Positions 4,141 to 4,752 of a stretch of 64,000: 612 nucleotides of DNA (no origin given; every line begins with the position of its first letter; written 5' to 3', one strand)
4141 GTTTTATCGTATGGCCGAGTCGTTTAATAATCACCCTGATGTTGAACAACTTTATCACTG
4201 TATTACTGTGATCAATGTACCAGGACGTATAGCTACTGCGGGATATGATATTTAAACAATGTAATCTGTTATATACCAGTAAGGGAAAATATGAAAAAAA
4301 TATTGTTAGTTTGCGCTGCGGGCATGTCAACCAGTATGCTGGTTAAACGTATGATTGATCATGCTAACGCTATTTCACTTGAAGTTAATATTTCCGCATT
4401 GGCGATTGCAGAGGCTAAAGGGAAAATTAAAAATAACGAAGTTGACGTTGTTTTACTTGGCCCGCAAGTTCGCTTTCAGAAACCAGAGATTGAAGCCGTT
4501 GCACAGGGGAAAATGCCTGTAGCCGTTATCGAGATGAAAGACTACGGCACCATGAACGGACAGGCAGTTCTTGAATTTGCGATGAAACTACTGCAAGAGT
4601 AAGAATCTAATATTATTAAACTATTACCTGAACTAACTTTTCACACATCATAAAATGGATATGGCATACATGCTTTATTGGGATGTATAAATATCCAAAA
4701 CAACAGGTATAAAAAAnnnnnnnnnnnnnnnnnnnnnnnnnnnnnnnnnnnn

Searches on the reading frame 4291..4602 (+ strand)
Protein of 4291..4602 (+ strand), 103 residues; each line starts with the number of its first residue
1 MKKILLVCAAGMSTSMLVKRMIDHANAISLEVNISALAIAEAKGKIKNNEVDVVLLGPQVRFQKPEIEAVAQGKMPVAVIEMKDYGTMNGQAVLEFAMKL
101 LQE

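Call 7: search_protein_families(library=ncbifam, proteins=[window:4291-4602:+])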
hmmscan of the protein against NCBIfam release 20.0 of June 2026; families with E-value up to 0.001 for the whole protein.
window:4291-4602:+ (103 aa): 3 families
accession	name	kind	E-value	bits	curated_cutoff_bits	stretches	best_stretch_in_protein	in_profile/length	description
TIGR00853.1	pts-lac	subfamily_domain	1.2e-24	86.9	110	1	2-96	45-140/140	lactose/cellobiose PTS transporter subunit IIB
NF007796.0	PRK10499.1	equivalog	2.5e-18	66.4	157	1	2-98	4-97/106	PTS sugar transporter subunit IIB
NF007155.0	PRK09590.1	equivalog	4.4e-14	52.9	101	1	1-85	1-86/104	PTS cellobiose transporter subunit IIB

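Call 22: find_homologous_proteins(query=window:4291-4599:+, max_evalue=1e-20)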
Query window:4291-4599:+ (103 aa): 1065 proteins with E <= 1e-20 among 5019 candidates; the best 120 are listed.
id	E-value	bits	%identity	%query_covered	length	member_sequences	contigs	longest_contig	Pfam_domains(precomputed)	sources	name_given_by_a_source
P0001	1.6e-55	203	99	100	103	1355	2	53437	PF02302.23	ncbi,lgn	ncbi:PTS sugar transporter subunit IIB [Escherichia coli]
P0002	5.3e-54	198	99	100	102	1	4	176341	PF02302.23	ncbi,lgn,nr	ncbi:TPA: PTS sugar transporter subunit IIB [Escherichia coli]|nr:PTS sugar transporter subunit IIB 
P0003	1.5e-53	196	99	100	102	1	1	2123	PF02302.23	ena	-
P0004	1.8e-52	193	98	100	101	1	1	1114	PF02302.23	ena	-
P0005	6.6e-52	191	93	99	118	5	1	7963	PF02302.23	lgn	-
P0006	1.1e-51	191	97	100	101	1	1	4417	PF02302.23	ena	-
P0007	2.0e-51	190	96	100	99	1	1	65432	PF02302.23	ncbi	-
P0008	3.8e-51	189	96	100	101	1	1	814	PF02302.23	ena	-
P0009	4.1e-51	189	99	92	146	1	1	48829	PF02302.23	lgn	-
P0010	4.9e-51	188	96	100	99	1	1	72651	PF02302.23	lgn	-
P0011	1.4e-50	187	96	100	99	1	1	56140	PF02302.23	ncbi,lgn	ncbi:PTS sugar transporter subunit IIB [Escherichia coli]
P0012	2.4e-49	183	94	100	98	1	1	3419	PF02302.23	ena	-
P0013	3.4e-48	179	93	100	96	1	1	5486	PF02302.23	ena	-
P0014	5.6e-48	179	100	87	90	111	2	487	PF02302.23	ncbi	ncbi:PTS sugar transporter subunit IIB, partial [Escherichia coli]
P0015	8.7e-48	178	93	100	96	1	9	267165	PF02302.23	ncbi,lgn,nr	ncbi:PTS sugar transporter subunit IIB [Escherichia coli]|nr:PTS sugar transporter subunit IIB [Esch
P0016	9.7e-48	178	83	100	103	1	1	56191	PF02302.23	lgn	-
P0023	7.1e-47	175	83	100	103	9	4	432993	PF02302.23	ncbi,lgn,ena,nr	ncbi:TPA: PTS sugar transporter subunit IIB [Citrobacter koseri]|nr:PTS sugar transporter subunit II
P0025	2.6e-46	173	83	100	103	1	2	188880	PF02302.23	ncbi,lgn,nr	ncbi:PTS sugar transporter subunit IIB [Salmonella enterica]|nr:PTS sugar transporter subunit IIB [S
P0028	4.8e-45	169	82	100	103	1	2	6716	PF02302.23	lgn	-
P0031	8.9e-44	165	81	99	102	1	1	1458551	PF02302.23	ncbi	ncbi:PTS sugar transporter subunit IIB [Enterobacter asburiae]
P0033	8.0e-43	162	78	100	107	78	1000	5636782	PF02302.23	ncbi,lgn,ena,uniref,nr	ncbi:PTS sugar transporter subunit IIB [Salmonella enterica]|uniref:PTS system N,N'-diacetylchitobio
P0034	1.1e-41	159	75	99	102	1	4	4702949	PF02302.23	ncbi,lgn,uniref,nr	ncbi:PTS sugar transporter subunit IIB [[Enterobacter] lignolyticus]|uniref:PTS lactose transporter 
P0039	2.8e-40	154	74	100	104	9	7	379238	PF02302.23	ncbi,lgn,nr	ncbi:PTS sugar transporter subunit IIB [Salmonella enterica]|nr:PTS sugar transporter subunit IIB [S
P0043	4.5e-38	147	74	100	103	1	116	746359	PF02302.23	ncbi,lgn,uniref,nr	ncbi:PTS sugar transporter subunit IIB [Salmonella enterica]|uniref:PTS sugar transporter subunit II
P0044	5.1e-38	147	76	98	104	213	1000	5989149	PF02302.23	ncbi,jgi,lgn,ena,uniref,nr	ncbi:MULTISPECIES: PTS sugar transporter subunit IIB [Klebsiella]|jgi:cellobiose PTS system EIIB com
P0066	3.6e-36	141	71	98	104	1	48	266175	PF02302.23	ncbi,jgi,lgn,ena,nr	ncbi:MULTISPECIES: PTS sugar transporter subunit IIB [Buttiauxella]|jgi:PTS system cellobiose-specif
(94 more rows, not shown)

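Call 23: find_encoding_contigs(protein=P0023, flank=2000, max_places=2)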
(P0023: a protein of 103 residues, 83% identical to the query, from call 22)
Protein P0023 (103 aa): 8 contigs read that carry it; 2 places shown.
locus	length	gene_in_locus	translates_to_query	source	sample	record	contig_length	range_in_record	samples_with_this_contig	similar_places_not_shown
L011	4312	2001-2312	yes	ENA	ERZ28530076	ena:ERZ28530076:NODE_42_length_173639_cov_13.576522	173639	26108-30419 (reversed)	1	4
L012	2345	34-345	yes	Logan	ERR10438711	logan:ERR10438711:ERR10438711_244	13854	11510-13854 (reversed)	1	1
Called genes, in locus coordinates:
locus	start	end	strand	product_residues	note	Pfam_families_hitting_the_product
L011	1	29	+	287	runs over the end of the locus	PF01418:HTH_6, PF01380:SIS, PF13580:SIS_2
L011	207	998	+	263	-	PF00106:adh_short, PF01370:Epimerase (weak), PF08659:KR, PF13561:adh_short_C2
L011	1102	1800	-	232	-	PF00392:GntR, PF07702:UTRA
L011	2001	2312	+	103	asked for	PF02302:PTS_IIB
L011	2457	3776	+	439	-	PF02378:PTS_EIIC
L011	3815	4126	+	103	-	PF02255:PTS_IIA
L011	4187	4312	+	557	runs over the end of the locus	PF11471:Sugarporin_N, PF02264:LamB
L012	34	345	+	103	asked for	PF02302:PTS_IIB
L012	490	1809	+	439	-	PF02378:PTS_EIIC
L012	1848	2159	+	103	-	PF02255:PTS_IIA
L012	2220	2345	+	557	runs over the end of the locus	PF11471:Sugarporin_N, PF02264:LamB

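Call 24: find_encoding_contigs(protein=P0025, flank=2000, max_places=2)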
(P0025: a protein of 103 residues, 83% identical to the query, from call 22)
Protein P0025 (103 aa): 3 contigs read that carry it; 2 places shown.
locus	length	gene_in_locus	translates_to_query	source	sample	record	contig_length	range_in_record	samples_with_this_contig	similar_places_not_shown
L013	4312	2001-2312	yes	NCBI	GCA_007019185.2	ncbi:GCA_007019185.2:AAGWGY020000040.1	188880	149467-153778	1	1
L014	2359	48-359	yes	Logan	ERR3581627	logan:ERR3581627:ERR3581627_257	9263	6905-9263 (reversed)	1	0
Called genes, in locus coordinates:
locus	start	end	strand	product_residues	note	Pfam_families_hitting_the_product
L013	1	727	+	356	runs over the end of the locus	PF03009:GDPD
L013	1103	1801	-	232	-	PF00392:GntR, PF14502:HTH_41 (weak), PF08220:HTH_DeoR (weak), PF07702:UTRA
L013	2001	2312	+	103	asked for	PF02302:PTS_IIB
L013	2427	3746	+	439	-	PF02378:PTS_EIIC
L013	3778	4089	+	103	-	PF02255:PTS_IIA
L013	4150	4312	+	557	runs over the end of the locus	PF11471:Sugarporin_N, PF02264:LamB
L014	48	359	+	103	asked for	PF02302:PTS_IIB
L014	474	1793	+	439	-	PF02378:PTS_EIIC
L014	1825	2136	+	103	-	PF02255:PTS_IIA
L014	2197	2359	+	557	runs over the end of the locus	PF11471:Sugarporin_N, PF02264:LamB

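Call 25: find_encoding_contigs(protein=P0031, flank=2000, max_places=2)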
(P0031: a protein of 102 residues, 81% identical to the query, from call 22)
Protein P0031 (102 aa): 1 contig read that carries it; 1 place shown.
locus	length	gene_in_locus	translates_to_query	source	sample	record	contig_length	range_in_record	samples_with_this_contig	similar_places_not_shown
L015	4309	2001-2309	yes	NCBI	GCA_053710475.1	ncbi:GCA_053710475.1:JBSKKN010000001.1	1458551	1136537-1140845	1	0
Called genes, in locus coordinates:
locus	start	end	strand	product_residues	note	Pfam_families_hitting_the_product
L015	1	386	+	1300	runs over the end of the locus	PF00270:DEAD (weak), PF13245:AAA_19 (faint), PF13401:AAA_22 (faint), PF00271:Helicase_C, PF04408:WHD_HA2 (faint), PF21010:HA2_C, PF07717:OB_NTP_bind, PF11898:DUF3418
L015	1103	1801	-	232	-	PF00392:GntR, PF14502:HTH_41 (weak), PF07702:UTRA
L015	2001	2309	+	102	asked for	PF02302:PTS_IIB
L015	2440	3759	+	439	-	PF02378:PTS_EIIC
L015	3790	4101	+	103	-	PF02255:PTS_IIA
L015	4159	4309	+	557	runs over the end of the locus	PF11471:Sugarporin_N (weak), PF02264:LamB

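Call 26: find_encoding_contigs(protein=P0033, flank=2000, max_places=2)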
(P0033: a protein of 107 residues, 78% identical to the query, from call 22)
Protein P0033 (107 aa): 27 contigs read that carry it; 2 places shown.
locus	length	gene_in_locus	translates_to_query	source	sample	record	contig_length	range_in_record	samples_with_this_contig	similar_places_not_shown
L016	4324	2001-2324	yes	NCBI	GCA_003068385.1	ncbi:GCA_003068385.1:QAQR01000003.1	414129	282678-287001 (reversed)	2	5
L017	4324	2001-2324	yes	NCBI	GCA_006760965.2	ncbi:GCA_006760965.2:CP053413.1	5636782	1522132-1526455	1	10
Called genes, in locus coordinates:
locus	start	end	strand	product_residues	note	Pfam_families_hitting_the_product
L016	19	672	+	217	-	PF00881:Nitroreductase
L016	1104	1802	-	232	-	PF00392:GntR, PF08220:HTH_DeoR (weak), PF07702:UTRA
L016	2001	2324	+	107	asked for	PF02302:PTS_IIB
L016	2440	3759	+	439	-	PF02378:PTS_EIIC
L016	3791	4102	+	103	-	PF02255:PTS_IIA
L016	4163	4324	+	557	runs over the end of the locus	PF11471:Sugarporin_N (weak), PF02264:LamB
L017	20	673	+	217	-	PF00881:Nitroreductase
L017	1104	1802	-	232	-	PF00392:GntR, PF08220:HTH_DeoR (weak), PF07702:UTRA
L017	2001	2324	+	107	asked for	PF02302:PTS_IIB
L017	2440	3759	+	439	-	PF02378:PTS_EIIC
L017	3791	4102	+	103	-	PF02255:PTS_IIA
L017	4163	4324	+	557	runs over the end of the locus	PF11471:Sugarporin_N (weak), PF02264:LamB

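Call 27: find_encoding_contigs(protein=P0016, flank=2000, max_places=1)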
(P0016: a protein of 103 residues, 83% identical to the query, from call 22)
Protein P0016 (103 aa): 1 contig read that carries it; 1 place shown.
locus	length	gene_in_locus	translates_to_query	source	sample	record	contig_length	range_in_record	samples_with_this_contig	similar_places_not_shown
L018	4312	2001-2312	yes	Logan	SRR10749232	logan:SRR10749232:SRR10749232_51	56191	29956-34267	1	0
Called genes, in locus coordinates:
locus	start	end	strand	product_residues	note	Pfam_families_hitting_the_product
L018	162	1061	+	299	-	PF00892:EamA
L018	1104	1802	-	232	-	PF00392:GntR, PF08220:HTH_DeoR (weak), PF07702:UTRA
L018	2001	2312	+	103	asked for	PF02302:PTS_IIB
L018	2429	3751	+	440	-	PF02378:PTS_EIIC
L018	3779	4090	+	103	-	PF02255:PTS_IIA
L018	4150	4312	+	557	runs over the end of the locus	PF11471:Sugarporin_N, PF02264:LamB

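Call 28: find_encoding_contigs(protein=P0034, flank=2000, max_places=1)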
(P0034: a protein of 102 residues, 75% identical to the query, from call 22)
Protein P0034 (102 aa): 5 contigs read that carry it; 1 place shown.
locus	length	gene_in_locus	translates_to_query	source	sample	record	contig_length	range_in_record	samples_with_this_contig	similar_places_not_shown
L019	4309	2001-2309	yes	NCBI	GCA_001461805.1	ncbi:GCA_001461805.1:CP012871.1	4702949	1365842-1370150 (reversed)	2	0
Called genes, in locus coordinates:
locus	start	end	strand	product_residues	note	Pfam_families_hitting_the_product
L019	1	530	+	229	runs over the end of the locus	PF00702:Hydrolase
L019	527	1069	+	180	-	PF03079:ARD, PF07883:Cupin_2 (faint)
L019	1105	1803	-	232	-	PF00392:GntR, PF07702:UTRA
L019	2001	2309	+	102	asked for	PF02302:PTS_IIB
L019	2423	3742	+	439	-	PF02378:PTS_EIIC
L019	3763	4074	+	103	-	PF02255:PTS_IIA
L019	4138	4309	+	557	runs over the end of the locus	PF11471:Sugarporin_N (weak), PF02264:LamB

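Call 29: find_encoding_contigs(protein=P0039, flank=2000, max_places=1)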
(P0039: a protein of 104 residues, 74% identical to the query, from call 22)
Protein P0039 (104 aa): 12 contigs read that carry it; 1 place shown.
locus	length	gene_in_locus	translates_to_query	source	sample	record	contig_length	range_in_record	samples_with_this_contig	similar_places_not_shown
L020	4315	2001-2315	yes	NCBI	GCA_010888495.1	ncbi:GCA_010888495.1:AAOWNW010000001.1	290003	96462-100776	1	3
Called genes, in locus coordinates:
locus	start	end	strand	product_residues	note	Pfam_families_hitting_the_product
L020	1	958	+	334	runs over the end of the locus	PF00356:LacI, PF00532:Peripla_BP_1, PF13407:Peripla_BP_4, PF13377:Peripla_BP_3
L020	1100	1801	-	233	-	PF00392:GntR, PF14502:HTH_41 (faint), PF08220:HTH_DeoR (weak), PF07702:UTRA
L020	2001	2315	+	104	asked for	PF02302:PTS_IIB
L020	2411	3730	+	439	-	PF02378:PTS_EIIC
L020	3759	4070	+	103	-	PF02255:PTS_IIA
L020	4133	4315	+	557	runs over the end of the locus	PF11471:Sugarporin_N, PF02264:LamB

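Call 30: find_encoding_contigs(protein=P0043, flank=2000, max_places=1)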
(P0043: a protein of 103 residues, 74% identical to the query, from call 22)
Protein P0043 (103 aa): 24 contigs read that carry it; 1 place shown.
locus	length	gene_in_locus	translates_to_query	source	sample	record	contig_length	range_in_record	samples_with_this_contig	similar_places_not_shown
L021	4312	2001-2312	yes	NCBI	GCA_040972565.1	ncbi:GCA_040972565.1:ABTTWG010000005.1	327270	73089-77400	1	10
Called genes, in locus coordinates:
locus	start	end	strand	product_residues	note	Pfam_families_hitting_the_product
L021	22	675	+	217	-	PF00881:Nitroreductase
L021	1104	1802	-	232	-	PF00392:GntR, PF08220:HTH_DeoR (weak), PF07702:UTRA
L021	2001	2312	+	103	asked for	PF02302:PTS_IIB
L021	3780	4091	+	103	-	PF02255:PTS_IIA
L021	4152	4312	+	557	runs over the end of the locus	PF11471:Sugarporin_N (weak), PF02264:LamB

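Call 31: find_encoding_contigs(protein=P0028, flank=2000, max_places=1)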
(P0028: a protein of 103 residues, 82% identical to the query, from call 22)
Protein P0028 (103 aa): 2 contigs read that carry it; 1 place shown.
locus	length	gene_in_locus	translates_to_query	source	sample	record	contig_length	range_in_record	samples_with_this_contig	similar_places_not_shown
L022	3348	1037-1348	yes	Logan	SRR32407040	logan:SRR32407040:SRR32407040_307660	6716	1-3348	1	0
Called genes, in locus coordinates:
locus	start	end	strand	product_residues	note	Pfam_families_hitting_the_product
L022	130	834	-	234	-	PF00392:GntR, PF08220:HTH_DeoR (weak), PF07702:UTRA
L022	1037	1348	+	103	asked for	PF02302:PTS_IIB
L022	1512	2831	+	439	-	PF02378:PTS_EIIC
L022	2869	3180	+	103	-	PF02255:PTS_IIA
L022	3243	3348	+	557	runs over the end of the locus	PF11471:Sugarporin_N, PF02264:LamB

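Call 32: find_encoding_contigs(protein=P0005, flank=2000, max_places=1)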
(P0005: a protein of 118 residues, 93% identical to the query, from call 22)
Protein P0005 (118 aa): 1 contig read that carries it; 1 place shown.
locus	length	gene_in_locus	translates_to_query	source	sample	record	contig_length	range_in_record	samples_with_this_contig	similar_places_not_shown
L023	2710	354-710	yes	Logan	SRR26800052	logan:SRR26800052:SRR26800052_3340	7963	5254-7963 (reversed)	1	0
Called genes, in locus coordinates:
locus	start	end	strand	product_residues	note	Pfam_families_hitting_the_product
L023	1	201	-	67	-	PF00392:GntR, PF08220:HTH_DeoR (weak)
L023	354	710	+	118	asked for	PF02302:PTS_IIB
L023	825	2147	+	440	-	PF02378:PTS_EIIC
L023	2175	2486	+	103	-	PF02255:PTS_IIA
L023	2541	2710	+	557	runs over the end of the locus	PF11471:Sugarporin_N (weak), PF02264:LamB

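Call 46: find_encoding_contigs(protein=P0044, flank=2500, max_places=3)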
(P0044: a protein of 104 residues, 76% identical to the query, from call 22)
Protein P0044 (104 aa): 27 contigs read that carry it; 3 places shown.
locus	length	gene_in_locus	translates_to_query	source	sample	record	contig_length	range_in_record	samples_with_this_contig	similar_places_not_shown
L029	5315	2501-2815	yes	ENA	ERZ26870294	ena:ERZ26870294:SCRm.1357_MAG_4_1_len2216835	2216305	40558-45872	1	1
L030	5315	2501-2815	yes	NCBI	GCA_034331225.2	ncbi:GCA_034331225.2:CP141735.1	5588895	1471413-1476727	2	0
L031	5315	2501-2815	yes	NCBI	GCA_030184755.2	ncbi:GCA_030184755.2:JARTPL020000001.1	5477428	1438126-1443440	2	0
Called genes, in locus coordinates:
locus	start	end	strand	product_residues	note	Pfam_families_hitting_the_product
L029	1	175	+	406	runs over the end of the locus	PF00109:ketoacyl-synt, PF02801:Ketoacyl-synt_C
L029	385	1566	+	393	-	PF07690:MFS_1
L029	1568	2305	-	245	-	PF00392:GntR, PF13545:HTH_Crp_2 (faint), PF08220:HTH_DeoR (weak), PF07702:UTRA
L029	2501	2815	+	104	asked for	PF02302:PTS_IIB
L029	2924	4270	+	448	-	PF02378:PTS_EIIC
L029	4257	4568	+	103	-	PF02255:PTS_IIA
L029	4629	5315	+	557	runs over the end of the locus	PF11471:Sugarporin_N (weak), PF02264:LamB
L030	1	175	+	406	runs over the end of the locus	PF00109:ketoacyl-synt, PF02801:Ketoacyl-synt_C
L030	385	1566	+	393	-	PF07690:MFS_1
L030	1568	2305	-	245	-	PF00392:GntR, PF13545:HTH_Crp_2 (faint), PF08220:HTH_DeoR (weak), PF07702:UTRA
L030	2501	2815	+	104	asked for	PF02302:PTS_IIB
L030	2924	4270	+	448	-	PF02378:PTS_EIIC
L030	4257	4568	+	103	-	PF02255:PTS_IIA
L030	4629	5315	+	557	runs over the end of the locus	PF11471:Sugarporin_N (weak), PF02264:LamB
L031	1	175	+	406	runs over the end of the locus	PF00109:ketoacyl-synt, PF02801:Ketoacyl-synt_C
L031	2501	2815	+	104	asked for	PF02302:PTS_IIB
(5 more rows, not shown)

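Call 47: find_encoding_contigs(protein=P0066, flank=2500, max_places=3)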
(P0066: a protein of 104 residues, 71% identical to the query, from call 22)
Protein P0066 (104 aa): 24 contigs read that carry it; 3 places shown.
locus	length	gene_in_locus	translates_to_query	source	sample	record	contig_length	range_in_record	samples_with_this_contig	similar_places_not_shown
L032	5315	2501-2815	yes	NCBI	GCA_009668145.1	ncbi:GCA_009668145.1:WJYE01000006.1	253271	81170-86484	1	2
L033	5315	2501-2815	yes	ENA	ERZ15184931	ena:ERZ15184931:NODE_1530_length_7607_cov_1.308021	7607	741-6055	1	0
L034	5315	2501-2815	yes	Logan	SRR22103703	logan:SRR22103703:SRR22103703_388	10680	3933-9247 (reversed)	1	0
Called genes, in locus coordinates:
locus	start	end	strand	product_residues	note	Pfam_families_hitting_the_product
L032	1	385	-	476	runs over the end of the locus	PF00232:Glyco_hydro_1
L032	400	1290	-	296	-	PF00480:ROK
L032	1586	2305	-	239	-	PF00392:GntR, PF07702:UTRA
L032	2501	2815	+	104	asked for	PF02302:PTS_IIB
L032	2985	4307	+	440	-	PF02378:PTS_EIIC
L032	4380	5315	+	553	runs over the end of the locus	PF02264:LamB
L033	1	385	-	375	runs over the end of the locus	?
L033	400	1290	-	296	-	PF00480:ROK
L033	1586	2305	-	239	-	PF00392:GntR, PF13412:HTH_24 (faint), PF07702:UTRA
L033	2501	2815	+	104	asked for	PF02302:PTS_IIB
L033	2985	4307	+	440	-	PF02378:PTS_EIIC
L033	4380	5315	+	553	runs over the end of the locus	PF02264:LamB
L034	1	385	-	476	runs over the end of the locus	PF00232:Glyco_hydro_1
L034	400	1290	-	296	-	PF00480:ROK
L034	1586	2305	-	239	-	PF00392:GntR, PF07702:UTRA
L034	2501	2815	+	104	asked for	PF02302:PTS_IIB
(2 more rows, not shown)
